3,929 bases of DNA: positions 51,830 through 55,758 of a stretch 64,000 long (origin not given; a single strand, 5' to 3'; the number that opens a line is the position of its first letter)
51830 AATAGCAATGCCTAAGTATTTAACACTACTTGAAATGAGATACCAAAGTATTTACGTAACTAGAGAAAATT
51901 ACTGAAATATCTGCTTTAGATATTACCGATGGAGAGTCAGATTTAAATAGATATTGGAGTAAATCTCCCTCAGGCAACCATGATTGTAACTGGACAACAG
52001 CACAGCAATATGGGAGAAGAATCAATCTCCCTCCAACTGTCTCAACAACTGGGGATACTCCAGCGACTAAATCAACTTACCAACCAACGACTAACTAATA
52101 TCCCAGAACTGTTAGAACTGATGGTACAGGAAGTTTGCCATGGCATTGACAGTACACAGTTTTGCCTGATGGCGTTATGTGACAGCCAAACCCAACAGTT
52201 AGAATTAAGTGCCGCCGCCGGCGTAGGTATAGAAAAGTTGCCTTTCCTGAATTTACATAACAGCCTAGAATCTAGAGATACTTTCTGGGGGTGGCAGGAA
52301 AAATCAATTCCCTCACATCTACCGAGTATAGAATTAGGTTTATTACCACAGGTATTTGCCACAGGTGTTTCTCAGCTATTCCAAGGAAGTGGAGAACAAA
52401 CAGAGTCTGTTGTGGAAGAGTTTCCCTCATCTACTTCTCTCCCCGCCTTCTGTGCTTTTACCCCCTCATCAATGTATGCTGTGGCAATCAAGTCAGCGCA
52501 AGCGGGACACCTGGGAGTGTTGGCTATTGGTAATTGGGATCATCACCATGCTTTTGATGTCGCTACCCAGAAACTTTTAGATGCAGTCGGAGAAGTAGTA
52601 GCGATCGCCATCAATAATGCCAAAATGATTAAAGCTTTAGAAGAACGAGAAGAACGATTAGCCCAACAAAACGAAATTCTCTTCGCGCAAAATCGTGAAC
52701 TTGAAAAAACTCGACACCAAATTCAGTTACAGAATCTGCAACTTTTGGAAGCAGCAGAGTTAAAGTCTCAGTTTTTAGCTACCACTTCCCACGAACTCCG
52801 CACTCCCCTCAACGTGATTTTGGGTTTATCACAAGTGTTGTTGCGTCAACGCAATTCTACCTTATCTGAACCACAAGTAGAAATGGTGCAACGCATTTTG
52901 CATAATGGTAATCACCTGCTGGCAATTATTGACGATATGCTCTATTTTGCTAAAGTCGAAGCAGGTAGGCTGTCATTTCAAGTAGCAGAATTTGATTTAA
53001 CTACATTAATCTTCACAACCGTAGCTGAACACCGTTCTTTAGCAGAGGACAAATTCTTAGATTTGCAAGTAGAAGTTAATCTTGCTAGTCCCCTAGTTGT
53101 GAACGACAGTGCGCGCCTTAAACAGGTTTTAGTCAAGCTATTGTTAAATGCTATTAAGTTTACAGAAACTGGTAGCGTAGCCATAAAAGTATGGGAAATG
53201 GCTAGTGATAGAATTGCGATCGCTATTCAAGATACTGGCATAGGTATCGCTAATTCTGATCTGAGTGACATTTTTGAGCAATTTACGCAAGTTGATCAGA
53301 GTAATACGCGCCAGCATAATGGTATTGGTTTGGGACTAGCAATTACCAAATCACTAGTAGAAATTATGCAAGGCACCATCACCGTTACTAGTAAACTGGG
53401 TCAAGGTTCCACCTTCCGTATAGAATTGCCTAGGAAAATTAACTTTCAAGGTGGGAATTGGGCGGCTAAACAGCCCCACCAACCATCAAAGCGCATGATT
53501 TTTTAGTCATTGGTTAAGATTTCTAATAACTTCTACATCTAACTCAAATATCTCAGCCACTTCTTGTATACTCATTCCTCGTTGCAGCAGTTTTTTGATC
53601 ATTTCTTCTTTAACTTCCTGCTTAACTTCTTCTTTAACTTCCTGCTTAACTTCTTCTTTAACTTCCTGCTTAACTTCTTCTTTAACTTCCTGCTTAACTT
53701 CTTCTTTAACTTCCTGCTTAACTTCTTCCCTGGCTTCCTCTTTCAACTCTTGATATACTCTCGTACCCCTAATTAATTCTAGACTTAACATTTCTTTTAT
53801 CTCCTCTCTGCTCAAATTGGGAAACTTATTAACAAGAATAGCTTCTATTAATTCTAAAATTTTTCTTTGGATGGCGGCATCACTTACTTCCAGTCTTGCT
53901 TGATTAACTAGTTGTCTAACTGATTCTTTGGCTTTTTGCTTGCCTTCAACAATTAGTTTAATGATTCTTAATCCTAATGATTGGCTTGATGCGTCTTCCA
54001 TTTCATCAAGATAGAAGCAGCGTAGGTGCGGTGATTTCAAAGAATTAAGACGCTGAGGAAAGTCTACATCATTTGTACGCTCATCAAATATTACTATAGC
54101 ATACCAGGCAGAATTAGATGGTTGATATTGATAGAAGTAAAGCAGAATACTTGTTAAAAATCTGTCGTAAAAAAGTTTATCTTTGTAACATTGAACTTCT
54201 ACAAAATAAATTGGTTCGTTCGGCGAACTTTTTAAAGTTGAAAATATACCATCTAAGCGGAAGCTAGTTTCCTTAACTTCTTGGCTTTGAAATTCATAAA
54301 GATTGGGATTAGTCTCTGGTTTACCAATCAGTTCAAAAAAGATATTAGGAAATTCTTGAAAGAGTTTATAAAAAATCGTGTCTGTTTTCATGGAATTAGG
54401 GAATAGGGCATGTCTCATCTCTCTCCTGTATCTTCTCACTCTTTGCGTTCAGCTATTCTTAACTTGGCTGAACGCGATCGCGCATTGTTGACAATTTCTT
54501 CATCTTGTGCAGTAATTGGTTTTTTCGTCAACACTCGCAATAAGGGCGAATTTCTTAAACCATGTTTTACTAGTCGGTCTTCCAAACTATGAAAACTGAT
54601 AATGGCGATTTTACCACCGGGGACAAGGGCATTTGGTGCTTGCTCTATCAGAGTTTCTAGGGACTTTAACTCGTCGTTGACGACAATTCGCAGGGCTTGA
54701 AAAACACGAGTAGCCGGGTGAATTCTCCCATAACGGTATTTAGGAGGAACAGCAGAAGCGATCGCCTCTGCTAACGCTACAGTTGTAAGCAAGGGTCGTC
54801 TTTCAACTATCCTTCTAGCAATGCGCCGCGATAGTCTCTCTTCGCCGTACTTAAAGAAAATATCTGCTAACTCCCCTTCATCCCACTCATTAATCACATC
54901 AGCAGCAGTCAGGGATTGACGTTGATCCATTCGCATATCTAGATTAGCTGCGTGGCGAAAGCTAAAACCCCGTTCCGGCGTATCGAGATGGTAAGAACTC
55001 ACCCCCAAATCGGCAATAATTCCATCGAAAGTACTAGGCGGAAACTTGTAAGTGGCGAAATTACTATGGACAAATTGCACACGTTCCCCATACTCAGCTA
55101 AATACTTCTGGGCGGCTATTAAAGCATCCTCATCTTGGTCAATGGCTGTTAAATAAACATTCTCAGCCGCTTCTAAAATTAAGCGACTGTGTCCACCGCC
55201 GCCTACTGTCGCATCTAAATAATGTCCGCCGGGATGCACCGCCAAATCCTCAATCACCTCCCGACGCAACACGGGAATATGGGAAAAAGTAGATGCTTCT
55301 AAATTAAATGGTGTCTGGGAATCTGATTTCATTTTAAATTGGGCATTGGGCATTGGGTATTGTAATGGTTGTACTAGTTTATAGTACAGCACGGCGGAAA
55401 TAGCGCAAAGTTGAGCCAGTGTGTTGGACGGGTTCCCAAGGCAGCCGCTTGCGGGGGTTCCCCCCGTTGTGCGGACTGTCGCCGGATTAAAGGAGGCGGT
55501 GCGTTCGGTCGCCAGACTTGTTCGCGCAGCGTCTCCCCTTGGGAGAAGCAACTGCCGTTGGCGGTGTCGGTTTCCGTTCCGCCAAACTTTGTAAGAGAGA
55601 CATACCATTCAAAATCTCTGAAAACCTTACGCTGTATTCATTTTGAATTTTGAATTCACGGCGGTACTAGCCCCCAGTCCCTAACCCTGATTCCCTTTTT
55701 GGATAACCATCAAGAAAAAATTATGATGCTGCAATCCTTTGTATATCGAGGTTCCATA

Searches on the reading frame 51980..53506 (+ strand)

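Call 18: search_protein_families(library=pfam, proteins=[window:51980-53506:+], max_evalue=0.001)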
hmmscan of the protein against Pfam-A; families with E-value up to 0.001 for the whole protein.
window:51980-53506:+ (508 aa): 2 families
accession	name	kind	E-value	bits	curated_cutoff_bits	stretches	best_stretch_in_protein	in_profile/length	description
PF02518.31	HATPase_c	-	1.9e-27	96.4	26.4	1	376-486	2-110/111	Histidine kinase-, DNA gyrase B-, and HSP90-like ATPase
PF00512.31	HisKA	-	4.2e-19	68.8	26.9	1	262-329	2-66/66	His Kinase A (phospho-acceptor) domain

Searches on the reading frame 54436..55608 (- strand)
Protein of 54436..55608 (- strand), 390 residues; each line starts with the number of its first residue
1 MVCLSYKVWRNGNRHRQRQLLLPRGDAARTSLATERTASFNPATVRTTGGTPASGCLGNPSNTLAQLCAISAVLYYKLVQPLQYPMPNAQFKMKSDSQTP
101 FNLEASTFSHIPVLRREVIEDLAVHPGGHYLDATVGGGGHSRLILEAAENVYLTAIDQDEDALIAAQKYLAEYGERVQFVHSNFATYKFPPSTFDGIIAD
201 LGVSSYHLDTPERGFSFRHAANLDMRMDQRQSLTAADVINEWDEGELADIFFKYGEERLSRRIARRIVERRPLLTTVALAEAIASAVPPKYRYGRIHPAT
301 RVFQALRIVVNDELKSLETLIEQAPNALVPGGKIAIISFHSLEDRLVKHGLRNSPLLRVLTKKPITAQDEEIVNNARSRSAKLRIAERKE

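Call 18: search_protein_families(library=pfam, proteins=[window:54436-55608:-], max_evalue=0.001)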
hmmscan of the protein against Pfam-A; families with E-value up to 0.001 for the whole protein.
window:54436-55608:- (390 aa): 4 families
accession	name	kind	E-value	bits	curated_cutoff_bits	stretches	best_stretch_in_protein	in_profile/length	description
PF01795.25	Methyltransf_5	-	8.6e-107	357.6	27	1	108-388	2-308/309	MraW methylase family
PF13649.12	Methyltransf_25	-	2.8e-08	34.8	27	1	131-212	2-81/97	Methyltransferase domain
PF05175.20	MTS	-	2.4e-05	24.5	23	0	119-198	24-103/170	Methyltransferase small domain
PF08241.18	Methyltransf_11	-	5.3e-05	24.2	21.2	1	131-201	1-68/95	Methyltransferase domain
